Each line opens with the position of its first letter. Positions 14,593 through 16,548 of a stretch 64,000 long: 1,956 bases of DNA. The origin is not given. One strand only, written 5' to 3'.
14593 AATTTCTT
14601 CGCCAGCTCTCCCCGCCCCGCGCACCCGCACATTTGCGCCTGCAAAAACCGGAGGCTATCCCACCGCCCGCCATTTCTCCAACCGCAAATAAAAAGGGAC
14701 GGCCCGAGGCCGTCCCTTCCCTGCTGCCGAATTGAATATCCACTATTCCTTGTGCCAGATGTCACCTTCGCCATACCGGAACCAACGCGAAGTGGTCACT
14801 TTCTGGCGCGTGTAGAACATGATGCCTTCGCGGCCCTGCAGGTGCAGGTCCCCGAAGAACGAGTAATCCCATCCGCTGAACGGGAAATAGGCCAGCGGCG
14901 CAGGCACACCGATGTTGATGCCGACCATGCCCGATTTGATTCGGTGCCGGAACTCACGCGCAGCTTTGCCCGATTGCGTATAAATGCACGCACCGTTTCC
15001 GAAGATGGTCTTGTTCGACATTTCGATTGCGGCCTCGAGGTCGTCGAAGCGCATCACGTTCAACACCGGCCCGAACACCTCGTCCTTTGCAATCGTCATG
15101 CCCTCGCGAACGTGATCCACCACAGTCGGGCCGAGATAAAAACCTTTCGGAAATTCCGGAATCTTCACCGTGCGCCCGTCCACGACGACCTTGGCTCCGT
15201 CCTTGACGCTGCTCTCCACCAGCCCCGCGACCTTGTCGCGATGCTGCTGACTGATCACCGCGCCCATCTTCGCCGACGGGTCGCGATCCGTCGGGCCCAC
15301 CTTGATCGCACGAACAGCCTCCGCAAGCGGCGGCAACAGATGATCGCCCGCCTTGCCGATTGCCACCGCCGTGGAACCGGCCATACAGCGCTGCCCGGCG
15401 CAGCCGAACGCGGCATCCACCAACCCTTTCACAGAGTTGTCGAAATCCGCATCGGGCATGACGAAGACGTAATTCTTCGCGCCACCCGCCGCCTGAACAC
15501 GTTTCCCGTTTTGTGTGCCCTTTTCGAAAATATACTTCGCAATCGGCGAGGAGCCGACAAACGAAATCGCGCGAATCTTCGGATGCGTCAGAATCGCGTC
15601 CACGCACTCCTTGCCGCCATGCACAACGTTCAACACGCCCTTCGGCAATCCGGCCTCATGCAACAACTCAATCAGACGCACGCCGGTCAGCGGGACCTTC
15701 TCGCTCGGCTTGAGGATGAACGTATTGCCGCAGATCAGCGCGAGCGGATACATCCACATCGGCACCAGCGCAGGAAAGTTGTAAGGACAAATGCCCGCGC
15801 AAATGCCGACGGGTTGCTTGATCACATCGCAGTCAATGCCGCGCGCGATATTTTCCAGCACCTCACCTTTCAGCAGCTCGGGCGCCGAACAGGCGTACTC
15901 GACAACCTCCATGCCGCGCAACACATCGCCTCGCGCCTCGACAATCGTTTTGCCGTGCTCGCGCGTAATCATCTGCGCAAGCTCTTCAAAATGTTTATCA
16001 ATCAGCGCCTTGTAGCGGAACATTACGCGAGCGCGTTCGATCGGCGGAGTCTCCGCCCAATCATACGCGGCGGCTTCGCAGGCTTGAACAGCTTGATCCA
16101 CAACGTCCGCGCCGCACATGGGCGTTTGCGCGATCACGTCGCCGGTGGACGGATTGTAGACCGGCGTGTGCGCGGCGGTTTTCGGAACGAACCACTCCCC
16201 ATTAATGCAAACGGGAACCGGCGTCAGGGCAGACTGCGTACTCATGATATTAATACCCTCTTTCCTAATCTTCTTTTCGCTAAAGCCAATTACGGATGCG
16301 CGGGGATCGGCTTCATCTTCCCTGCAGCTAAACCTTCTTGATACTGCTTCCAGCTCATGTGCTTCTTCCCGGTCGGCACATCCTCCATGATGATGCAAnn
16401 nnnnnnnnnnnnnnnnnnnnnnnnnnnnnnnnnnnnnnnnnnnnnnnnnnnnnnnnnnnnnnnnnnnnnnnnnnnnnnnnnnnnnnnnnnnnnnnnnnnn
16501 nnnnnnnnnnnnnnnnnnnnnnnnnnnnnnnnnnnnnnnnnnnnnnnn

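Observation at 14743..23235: Lower half of reductive pyrimidine catabolism clustered with alanine dehydrogenase, but no dihydropyrimidinase or beta-ureidopropionase gene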

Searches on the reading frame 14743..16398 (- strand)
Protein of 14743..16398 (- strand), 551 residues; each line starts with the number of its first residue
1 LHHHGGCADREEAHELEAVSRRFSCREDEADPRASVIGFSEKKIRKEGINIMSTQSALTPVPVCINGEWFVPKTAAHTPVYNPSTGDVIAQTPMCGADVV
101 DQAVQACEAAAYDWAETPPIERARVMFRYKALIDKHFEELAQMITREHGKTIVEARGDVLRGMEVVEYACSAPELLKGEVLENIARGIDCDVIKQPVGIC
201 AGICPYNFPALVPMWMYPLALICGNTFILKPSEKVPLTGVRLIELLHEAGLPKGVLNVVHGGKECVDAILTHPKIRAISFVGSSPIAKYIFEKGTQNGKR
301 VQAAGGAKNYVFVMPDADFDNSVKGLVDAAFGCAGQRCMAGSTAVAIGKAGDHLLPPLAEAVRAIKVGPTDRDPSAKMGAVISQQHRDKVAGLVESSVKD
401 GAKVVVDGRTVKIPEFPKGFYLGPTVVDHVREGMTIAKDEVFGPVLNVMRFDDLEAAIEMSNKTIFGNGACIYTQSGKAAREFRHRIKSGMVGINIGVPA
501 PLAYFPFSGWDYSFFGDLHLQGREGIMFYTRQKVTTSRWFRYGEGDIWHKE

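Call 3: search_protein_families(library=pfam, proteins=[window:14743-16398:-])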
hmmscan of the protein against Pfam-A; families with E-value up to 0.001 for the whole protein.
window:14743-16398:- (551 aa): 1 family
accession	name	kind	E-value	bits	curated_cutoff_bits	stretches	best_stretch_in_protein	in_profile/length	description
PF00171.27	Aldedh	-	8.6e-141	470.1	23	1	71-534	2-460/461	Aldehyde dehydrogenase family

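Call 4: search_protein_families(library=ncbifam, proteins=[window:14743-16398:-])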
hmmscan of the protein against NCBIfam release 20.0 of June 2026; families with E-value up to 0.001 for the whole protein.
window:14743-16398:- (551 aa): 42 families (the best 25 are shown)
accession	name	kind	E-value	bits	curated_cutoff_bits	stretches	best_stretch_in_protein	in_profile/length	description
TIGR01722.1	MMSDH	subfamily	6.6e-192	638.4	448.5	1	64-539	4-477/477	CoA-acylating methylmalonate-semialdehyde dehydrogenase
NF052305.1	DioxValDhHalo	equivalog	1.6e-97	327.4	750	1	65-534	9-478/483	2,5-dioxovalerate dehydrogenase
TIGR01804.1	BADH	equivalog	1e-96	324.2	668.6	1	65-517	2-453/467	betaine-aldehyde dehydrogenase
NF042993.1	AlphKGSA_gudD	equivalog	1.9e-94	317.1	770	1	65-533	8-476/481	alpha-ketoglutaric semialdehyde dehydrogenase GucD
NF010000.0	PRK13473.1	subfamily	8.3e-92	308.3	615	1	63-517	5-455/475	aminobutyraldehyde dehydrogenase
NF009725.0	PRK13252.1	equivalog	1e-90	304.5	593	1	64-533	10-475/488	betaine-aldehyde dehydrogenase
NF045735.1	PaDhStyDPseudo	equivalog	1.7e-89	300.7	850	1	63-533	5-477/483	phenylacetaldehyde dehydrogenase StyD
TIGR02299.1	HpaE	equivalog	1.3e-85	287.8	638.35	1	64-513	4-454/488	5-carboxymethyl-2-hydroxymuconate semialdehyde dehydrogenase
TIGR01780.1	SSADH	subfamily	4.3e-85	286.3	646.35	1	80-530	1-445/448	succinate-semialdehyde dehydrogenase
NF002852.0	PRK03137.1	subfamily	4.9e-85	286.2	648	1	60-537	36-512/514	L-glutamate gamma-semialdehyde dehydrogenase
NF006916.0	PRK09407.1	equivalog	1.5e-80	271.3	521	1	75-541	33-497/526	succinic semialdehyde dehydrogenase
NF007497.0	PRK10090.1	equivalog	1.2e-79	268.3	500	1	61-530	7-470/480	aldehyde dehydrogenase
TIGR01237.1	D1pyr5carbox2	equivalog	6.5e-76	256.2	659.65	1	62-513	34-486/511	L-glutamate gamma-semialdehyde dehydrogenase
NF045736.1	PaDhStyDRhodo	equivalog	1.1e-74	251.7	800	1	63-536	5-476/479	phenylacetaldehyde dehydrogenase StyD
TIGR03216.1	OH_muco_semi_DH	equivalog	1e-73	248.6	693.25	1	65-516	5-460/481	2-hydroxymuconic semialdehyde dehydrogenase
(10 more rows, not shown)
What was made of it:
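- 14743..16245 (-): CoA-acylating malonate/methylmalonate-semialdehyde dehydrogenase (MmsA/MSDH), the last gene of the operon. TIGR01722, 638.4 bits against a cut-off of 448.5 (call 4).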
